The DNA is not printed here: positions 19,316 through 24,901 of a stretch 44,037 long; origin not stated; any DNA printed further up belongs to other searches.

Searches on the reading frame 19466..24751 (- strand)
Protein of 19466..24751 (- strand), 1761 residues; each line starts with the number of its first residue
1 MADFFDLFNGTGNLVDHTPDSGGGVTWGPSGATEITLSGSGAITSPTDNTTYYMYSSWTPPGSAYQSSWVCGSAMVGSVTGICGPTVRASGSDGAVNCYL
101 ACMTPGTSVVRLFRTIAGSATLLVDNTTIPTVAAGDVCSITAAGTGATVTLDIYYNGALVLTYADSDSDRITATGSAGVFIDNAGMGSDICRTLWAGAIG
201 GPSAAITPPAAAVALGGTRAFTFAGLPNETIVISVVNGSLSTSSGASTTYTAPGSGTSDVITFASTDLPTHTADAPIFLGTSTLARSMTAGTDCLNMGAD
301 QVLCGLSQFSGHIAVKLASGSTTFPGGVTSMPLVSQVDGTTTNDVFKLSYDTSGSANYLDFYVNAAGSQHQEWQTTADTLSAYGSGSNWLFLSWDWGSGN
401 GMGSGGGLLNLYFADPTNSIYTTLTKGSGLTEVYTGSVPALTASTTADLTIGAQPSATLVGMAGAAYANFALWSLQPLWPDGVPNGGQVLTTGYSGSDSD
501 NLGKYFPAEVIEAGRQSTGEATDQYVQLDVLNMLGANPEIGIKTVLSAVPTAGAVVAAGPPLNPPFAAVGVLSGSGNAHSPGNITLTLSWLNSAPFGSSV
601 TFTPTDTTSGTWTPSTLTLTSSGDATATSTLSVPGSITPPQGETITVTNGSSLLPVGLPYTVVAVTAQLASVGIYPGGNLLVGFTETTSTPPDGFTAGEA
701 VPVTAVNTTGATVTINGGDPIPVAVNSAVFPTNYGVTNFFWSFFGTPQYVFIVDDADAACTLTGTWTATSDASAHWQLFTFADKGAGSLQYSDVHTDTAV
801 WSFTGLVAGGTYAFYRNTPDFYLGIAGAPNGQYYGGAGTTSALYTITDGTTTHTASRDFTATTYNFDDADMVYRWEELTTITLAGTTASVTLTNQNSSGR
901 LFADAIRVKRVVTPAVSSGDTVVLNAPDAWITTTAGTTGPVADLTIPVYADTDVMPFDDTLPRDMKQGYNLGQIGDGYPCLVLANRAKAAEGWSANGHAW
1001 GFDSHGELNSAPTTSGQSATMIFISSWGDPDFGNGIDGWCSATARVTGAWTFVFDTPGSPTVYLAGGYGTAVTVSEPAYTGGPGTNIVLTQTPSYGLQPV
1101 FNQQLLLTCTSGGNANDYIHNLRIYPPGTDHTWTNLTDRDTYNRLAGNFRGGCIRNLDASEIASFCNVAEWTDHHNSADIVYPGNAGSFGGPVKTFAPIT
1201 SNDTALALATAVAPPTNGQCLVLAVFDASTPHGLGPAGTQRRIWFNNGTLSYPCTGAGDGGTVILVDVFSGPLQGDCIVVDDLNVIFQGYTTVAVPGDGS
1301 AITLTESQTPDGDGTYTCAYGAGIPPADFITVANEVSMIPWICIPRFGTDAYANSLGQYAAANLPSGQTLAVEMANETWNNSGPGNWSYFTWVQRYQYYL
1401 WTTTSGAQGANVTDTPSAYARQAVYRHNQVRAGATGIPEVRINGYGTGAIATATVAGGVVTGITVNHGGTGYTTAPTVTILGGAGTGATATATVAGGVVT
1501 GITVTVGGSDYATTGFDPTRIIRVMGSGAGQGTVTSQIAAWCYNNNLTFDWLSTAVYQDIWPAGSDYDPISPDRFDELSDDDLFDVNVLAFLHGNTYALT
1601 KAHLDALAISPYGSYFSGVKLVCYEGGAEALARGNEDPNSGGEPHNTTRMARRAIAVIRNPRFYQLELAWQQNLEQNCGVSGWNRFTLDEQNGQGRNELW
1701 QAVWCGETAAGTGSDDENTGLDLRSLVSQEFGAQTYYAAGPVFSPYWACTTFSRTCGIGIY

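Call 10: search_protein_families(library=pfam, proteins=[window:19466-24751:-], max_evalue=0.05)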
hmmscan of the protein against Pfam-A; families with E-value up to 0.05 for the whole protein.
window:19466-24751:- (1761 aa): 0 families

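Call 21: search_protein_families(library=ncbifam, proteins=[window:19466-24751:-], max_evalue=0.05)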
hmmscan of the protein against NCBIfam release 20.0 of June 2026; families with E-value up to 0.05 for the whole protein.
window:19466-24751:- (1761 aa): 0 families

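Call 29: search_protein_families(library=phrogs, proteins=[window:19466-24751:-], max_evalue=0.01)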
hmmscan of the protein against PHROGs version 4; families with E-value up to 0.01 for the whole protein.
window:19466-24751:- (1761 aa): 6 families
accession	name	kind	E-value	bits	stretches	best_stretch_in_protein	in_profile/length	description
phrog_701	-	head and packaging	2e-11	41.4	1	1433-1514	1177-1258/6136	virion structural protein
phrog_460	-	connector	1.7e-09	37.9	1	1443-1514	221-286/385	head closure Hc2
phrog_2885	-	tail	3.9e-09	34.4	1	1438-1551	1071-1178/4179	baseplate wedge subunit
phrog_708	-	tail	1.1e-07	30.8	1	1406-1513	802-910/1383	baseplate wedge subunit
phrog_4406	-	head and packaging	2.6e-05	22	1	1438-1544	597-700/3231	virion structural protein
phrog_1922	-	tail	0.0016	18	1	1436-1490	848-901/932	baseplate hub subunit and tail lysozyme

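Call 30: search_solved_structures(query=window:19466-24751:-, max_evalue=0.1)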
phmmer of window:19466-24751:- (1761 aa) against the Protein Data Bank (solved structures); distinct sequences matched with E-value up to 0.1: 0.
